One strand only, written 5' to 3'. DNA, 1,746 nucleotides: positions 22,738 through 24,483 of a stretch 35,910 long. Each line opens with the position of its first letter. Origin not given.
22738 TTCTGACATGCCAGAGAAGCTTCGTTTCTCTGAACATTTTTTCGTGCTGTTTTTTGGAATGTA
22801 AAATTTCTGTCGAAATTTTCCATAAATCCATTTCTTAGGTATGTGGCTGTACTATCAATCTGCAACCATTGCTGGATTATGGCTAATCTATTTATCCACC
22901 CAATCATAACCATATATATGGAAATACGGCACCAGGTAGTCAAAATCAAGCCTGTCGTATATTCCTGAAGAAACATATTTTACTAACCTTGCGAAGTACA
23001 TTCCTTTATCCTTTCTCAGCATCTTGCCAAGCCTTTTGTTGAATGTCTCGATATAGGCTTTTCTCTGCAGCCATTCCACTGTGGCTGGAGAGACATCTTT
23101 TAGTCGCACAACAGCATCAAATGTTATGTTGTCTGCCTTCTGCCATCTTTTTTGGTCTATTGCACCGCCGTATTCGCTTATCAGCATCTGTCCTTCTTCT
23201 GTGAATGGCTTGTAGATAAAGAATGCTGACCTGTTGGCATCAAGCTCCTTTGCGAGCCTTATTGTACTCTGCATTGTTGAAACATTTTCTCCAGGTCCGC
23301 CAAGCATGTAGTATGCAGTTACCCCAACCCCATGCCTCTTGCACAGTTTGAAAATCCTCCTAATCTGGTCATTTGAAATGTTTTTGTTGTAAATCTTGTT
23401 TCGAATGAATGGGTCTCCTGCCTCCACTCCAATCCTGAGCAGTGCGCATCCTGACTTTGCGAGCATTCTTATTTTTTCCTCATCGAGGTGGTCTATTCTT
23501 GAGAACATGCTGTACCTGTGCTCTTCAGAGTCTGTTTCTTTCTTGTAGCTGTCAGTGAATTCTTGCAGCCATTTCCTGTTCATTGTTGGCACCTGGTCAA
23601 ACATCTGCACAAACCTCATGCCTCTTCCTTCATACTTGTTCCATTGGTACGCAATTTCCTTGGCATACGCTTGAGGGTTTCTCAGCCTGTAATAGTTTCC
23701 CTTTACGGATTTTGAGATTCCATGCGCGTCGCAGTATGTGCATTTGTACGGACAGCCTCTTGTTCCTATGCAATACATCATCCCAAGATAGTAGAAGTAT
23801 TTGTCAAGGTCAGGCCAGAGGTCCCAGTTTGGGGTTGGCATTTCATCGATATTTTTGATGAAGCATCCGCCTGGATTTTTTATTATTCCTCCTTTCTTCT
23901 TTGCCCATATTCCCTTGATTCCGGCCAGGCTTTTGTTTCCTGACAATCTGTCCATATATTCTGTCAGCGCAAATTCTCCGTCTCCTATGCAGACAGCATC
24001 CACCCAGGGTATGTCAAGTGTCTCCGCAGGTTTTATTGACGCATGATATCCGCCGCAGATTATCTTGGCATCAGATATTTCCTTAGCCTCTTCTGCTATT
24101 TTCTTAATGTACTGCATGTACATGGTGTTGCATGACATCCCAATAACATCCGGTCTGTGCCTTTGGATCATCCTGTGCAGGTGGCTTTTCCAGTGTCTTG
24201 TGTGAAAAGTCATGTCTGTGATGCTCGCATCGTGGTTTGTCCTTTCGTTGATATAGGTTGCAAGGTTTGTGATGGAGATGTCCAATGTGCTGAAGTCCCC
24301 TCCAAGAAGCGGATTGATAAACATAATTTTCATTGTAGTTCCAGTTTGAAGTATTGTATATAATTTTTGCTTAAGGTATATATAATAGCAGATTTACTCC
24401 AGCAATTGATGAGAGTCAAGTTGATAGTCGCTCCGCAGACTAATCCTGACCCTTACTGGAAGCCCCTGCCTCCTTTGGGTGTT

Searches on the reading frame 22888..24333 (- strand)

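Call 10: search_protein_families(library=pfam, proteins=[window:22888-24333:-], max_evalue=0.01)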
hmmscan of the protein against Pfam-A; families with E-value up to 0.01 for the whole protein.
window:22888-24333:- (481 aa): 3 families
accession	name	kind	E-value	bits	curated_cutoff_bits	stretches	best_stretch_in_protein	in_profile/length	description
PF04055.27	Radical_SAM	-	2.6e-22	80.2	29.5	1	190-361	3-166/166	Radical SAM superfamily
PF02310.24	B12-binding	-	2.3e-17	63.4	32.1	1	18-125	14-119/121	B12 binding domain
PF19864.5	Radical_SAM_N2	-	0.0071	16.2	29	0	76-134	75-129/151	Radical SAM proteins, N-terminal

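Call 28: search_protein_families(library=ncbifam, proteins=[window:22888-24333:-], max_evalue=0.01)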
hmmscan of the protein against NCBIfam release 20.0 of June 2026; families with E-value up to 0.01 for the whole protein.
window:22888-24333:- (481 aa): 27 families (the best 25 are shown)
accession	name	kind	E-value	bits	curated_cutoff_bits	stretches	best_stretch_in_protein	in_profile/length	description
TIGR02026.1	BchE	equivalog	3.9e-33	115.1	481.35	1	34-379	38-382/497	magnesium-protoporphyrin IX monomethyl ester anaerobic oxidative cyclase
TIGR03471.1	HpnJ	equivalog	5.8e-29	101.3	577.6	1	77-376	85-377/472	hopanoid biosynthesis associated radical SAM protein HpnJ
TIGR04072.2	rSAM_ladder_B12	equivalog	9.6e-28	97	360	1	49-366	47-351/443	lipid biosynthesis B12-binding/radical SAM protein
NF050148.1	rSAM_ApyD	equivalog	3.8e-27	95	750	1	51-360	65-362/645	RiPP biosynthesis radical SAM protein ApyD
TIGR04385.1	B12_rSAM_cofa1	equivalog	2.2e-20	73.3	450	1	18-363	20-363/438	B12 lower ligand biosynthesis radical SAM protein BzaD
TIGR04013.1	B12_SAM_MJ_1487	hypoth_equivalog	2.7e-20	72.5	251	1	44-364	27-333/382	TIGR04013 family B12-binding domain/radical SAM domain-containing protein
NF038361.1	rSAM_Sden_1168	equivalog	4.1e-20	71.8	575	1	27-435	107-519/560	Sden_1168 family B12-binding radical SAM P-methyltransferase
TIGR04479.1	bcpD_PhpK_rSAM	subfamily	1.2e-18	66.8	600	1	21-363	75-408/504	PhpK family radical SAM P-methyltransferase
TIGR04428.1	B12_rSAM_trp_MT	equivalog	1.4e-18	66.6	500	2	179-371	210-405/558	tryptophan 2-C-methyltransferase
TIGR04367.1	HpnR_B12_rSAM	equivalog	6e-18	64.6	650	1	30-338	33-327/490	hopanoid C-3 methylase HpnR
TIGR03975.1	rSAM_ocin_1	subfamily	4.8e-16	58.4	281.85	1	38-362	106-428/606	RiPP maturation radical SAM C-methyltransferase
NF033070.1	rSAM_AprD4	equivalog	6.1e-16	58.4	500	1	190-416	201-417/456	AprD4 family radical SAM diol-dehydratase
NF033712.0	B12_rSAM_KedN5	subfamily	1.2e-15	56.8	700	1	34-201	37-211/624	KedN5 family methylcobalamin-dependent radical SAM C-methyltransferase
TIGR04014.1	B12_SAM_MJ_0865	equivalog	1.4e-14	53.8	360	2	46-203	24-178/434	methyl-coenzyme M reductase glutamine C-methyltransferase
TIGR04295.1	B12_rSAM_oligo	hypoth_equivalog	1.6e-11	43.5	400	1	55-334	60-333/422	TIGR04295 family B12-binding domain-containing radical SAM protein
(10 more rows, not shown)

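Call 77: search_protein_families(library=padloc, proteins=[window:22888-24330:-], max_evalue=0.001)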
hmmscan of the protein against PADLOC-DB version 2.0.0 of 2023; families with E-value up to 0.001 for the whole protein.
window:22888-24330:- (480 aa): 1 family
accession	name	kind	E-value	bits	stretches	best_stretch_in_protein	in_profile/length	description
PDLC04689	PDC-M51A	-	9e-06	22.7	1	38-205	48-205/420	-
